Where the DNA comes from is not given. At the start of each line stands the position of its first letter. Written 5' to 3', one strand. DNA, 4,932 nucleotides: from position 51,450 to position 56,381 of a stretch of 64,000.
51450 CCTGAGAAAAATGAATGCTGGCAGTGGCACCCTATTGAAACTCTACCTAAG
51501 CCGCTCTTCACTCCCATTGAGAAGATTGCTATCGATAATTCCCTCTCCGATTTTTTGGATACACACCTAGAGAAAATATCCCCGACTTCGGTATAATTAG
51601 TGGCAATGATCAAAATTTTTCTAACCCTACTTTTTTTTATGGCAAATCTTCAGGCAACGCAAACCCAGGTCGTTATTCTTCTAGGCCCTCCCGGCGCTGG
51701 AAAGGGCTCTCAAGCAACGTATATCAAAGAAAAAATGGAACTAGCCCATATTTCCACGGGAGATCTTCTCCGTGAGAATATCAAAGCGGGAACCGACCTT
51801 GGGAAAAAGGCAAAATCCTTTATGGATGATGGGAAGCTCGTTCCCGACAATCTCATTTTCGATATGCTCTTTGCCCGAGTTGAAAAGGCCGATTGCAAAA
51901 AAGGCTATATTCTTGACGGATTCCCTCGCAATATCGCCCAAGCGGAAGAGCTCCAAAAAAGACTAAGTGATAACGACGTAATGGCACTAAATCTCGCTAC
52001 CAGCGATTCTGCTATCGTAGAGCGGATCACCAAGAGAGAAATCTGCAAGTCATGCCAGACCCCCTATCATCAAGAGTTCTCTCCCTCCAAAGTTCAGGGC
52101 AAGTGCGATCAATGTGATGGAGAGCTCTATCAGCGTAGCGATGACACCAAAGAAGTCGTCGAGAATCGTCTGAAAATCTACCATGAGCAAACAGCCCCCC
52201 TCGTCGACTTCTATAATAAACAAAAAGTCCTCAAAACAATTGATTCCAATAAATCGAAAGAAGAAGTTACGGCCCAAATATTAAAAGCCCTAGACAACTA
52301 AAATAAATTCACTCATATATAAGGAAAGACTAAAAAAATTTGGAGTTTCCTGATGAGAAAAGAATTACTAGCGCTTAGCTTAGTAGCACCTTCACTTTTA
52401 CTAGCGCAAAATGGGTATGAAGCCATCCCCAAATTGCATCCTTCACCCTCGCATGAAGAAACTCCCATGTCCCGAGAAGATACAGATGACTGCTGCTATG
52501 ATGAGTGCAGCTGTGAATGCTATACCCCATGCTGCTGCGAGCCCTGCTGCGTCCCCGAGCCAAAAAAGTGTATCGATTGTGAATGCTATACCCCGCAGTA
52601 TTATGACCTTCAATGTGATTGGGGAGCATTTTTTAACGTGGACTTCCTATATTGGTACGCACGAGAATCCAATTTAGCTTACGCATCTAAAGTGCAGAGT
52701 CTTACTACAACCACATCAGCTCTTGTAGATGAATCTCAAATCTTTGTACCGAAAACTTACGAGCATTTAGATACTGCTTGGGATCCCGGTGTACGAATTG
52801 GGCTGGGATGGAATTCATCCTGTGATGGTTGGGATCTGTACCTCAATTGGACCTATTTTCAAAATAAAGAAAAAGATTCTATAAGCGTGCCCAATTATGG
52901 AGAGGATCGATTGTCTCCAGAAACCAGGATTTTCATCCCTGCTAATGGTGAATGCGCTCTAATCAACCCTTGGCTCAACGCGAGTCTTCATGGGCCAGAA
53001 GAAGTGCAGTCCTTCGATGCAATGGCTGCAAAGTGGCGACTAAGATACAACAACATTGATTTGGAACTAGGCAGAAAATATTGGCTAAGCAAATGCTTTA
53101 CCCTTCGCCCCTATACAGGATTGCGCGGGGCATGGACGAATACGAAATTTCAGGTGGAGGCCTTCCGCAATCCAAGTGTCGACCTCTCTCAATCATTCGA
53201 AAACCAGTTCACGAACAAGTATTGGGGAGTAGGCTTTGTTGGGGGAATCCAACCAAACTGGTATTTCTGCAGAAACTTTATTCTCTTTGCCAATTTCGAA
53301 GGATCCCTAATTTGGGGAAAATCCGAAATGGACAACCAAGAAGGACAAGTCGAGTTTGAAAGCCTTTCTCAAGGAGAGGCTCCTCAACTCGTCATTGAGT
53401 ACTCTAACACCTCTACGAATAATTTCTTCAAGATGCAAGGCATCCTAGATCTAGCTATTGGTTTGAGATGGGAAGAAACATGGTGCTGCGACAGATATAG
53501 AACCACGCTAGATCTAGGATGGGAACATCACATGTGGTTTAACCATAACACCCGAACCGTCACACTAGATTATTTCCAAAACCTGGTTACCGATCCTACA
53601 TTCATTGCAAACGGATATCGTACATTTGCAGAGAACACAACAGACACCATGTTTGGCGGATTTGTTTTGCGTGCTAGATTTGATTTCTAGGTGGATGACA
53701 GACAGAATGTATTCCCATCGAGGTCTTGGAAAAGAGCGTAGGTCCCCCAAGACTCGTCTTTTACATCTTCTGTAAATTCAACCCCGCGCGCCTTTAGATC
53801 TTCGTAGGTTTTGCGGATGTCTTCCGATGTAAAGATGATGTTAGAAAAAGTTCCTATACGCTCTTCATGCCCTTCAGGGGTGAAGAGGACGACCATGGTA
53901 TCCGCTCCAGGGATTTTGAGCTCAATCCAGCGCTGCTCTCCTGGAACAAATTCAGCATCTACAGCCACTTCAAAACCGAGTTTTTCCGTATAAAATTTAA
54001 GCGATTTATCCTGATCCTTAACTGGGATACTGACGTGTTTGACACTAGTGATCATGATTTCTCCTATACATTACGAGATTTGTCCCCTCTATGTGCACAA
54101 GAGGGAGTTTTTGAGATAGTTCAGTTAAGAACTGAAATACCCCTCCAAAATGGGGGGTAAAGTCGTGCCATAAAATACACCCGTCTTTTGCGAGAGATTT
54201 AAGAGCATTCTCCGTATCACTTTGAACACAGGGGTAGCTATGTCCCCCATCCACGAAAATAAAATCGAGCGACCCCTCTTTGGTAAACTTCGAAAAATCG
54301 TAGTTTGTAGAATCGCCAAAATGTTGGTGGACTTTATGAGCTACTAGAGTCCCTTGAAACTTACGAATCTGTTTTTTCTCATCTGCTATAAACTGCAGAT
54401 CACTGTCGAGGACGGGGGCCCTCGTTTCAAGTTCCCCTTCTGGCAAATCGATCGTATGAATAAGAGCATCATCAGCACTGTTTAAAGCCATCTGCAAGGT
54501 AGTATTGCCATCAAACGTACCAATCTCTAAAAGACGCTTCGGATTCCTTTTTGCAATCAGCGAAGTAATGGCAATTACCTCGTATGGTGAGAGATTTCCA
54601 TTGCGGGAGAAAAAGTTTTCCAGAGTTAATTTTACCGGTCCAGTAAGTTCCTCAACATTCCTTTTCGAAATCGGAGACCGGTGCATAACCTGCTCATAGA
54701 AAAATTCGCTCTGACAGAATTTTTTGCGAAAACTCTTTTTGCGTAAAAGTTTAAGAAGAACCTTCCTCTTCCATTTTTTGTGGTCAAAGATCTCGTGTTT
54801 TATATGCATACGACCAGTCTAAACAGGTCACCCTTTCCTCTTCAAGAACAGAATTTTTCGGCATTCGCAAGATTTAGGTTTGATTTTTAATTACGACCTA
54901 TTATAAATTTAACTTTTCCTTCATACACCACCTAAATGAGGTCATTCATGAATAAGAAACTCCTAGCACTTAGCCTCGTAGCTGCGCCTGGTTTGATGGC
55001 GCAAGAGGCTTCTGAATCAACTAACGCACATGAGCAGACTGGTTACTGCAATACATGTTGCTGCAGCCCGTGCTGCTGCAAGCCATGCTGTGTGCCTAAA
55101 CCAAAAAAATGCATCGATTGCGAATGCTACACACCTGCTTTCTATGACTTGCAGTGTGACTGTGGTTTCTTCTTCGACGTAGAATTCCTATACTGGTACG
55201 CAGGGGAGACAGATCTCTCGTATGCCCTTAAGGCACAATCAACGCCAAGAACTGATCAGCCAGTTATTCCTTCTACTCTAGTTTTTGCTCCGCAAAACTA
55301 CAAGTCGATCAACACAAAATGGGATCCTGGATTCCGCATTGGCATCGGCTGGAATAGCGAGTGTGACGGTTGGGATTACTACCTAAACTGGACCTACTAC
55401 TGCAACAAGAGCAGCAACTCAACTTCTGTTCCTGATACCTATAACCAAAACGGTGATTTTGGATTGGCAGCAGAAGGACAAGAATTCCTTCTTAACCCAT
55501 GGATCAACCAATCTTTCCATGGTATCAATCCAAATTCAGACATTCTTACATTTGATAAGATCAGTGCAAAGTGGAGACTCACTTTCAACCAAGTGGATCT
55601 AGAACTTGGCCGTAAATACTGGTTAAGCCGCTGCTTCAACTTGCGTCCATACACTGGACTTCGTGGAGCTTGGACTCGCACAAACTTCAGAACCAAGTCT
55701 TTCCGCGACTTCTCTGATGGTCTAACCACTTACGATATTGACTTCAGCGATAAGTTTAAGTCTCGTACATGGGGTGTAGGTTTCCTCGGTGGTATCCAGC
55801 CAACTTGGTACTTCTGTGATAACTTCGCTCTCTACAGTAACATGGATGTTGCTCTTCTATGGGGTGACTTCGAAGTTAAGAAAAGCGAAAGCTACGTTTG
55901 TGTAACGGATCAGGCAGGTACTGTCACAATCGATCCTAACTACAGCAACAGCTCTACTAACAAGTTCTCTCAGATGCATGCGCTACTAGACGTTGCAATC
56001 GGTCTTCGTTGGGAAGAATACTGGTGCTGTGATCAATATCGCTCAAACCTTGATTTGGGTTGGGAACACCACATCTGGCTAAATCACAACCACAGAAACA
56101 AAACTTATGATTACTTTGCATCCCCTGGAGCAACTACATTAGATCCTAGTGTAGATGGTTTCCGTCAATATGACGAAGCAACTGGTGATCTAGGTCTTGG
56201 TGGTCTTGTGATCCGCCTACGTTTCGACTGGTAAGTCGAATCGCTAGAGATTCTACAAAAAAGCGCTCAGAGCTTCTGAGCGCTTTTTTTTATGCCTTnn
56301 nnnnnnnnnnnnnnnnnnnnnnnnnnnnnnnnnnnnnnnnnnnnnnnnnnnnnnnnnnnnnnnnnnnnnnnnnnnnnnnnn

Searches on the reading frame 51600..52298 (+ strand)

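Call 88: search_protein_families(library=pfam, proteins=[window:51600-52298:+], max_evalue=0.001)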
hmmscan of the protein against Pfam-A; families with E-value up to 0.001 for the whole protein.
window:51600-52298:+ (233 aa): 3 families
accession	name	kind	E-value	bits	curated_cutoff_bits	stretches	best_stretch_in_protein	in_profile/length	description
PF00406.28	ADK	-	1.4e-50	171.8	26.8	1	27-209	1-150/151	Adenylate kinase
PF13207.12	AAA_17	-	1.9e-23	83.7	27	1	28-146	1-122/136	AAA domain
PF05191.20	ADK_lid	-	3.7e-13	49.6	26.6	1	146-181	1-36/36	Adenylate kinase, active site lid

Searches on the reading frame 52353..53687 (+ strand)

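Call 88: search_protein_families(library=pfam, proteins=[window:52353-53687:+], max_evalue=0.001)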
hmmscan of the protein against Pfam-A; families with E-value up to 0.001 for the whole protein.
window:52353-53687:+ (445 aa): 1 family
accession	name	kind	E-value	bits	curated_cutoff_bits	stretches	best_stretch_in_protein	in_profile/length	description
PF05150.18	Legionella_OMP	-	6.5e-36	124.2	25.4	1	94-440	11-276/281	Legionella pneumophila major outer membrane protein precursor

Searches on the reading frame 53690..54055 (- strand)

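Call 88: search_protein_families(library=pfam, proteins=[window:53690-54055:-], max_evalue=0.001)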
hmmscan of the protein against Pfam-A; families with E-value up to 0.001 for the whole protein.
window:53690-54055:- (122 aa): 6 families
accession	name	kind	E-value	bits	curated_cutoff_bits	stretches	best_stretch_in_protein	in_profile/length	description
PF00903.31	Glyoxalase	-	8.1e-23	81.5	20.6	1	5-119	2-121/121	Glyoxalase/Bleomycin resistance protein/Dioxygenase superfamily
PF22677.2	Ble-like_N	-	3.6e-07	30.3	24.5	1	7-31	4-28/41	Bleomycin resistance protein-like N-terminal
PF18029.7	Glyoxalase_6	-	1.3e-05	26.2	23.6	1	8-119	2-105/106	Glyoxalase-like domain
PF12681.13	Glyoxalase_2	-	1.7e-05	25.2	30.1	1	9-117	5-111/118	Glyoxalase-like domain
PF13468.12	Glyoxalase_3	-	0.00034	21.2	25.1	0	39-98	62-106/176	Glyoxalase-like domain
PF13669.12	Glyoxalase_4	-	0.00044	21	27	1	7-108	2-108/109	Glyoxalase/Bleomycin resistance protein/Dioxygenase superfamily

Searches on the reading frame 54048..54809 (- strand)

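Call 89: search_protein_families(library=pfam, proteins=[window:54048-54809:-], max_evalue=0.001)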
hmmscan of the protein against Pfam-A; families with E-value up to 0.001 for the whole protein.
window:54048-54809:- (254 aa): 2 families
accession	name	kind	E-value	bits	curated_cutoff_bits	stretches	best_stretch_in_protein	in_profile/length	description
PF13578.12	Methyltransf_24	-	8.4e-17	62.4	26.3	1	94-217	1-105/105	Methyltransferase domain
PF01596.23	Methyltransf_3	-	4.2e-08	33.2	22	1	72-227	27-164/204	O-methyltransferase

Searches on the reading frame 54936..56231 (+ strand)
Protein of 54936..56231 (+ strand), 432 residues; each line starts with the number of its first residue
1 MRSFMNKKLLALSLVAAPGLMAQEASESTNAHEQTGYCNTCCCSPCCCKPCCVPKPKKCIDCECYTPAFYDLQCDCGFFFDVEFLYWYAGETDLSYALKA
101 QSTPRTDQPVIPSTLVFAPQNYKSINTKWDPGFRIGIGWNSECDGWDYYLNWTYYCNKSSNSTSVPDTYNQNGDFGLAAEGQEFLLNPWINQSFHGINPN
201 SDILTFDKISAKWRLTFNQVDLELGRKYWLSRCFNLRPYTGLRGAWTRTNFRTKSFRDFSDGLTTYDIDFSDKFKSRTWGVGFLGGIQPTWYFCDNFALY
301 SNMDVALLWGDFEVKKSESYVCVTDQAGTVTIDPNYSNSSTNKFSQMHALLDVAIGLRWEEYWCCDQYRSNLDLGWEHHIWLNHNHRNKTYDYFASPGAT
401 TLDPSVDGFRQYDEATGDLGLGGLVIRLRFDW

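Call 89: search_protein_families(library=pfam, proteins=[window:54936-56231:+], max_evalue=0.001)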
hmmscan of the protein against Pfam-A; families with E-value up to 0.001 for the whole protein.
window:54936-56231:+ (432 aa): 1 family
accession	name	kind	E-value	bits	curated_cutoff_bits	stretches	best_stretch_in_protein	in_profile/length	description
PF05150.18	Legionella_OMP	-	2.7e-34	118.9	25.4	1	78-430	9-279/281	Legionella pneumophila major outer membrane protein precursor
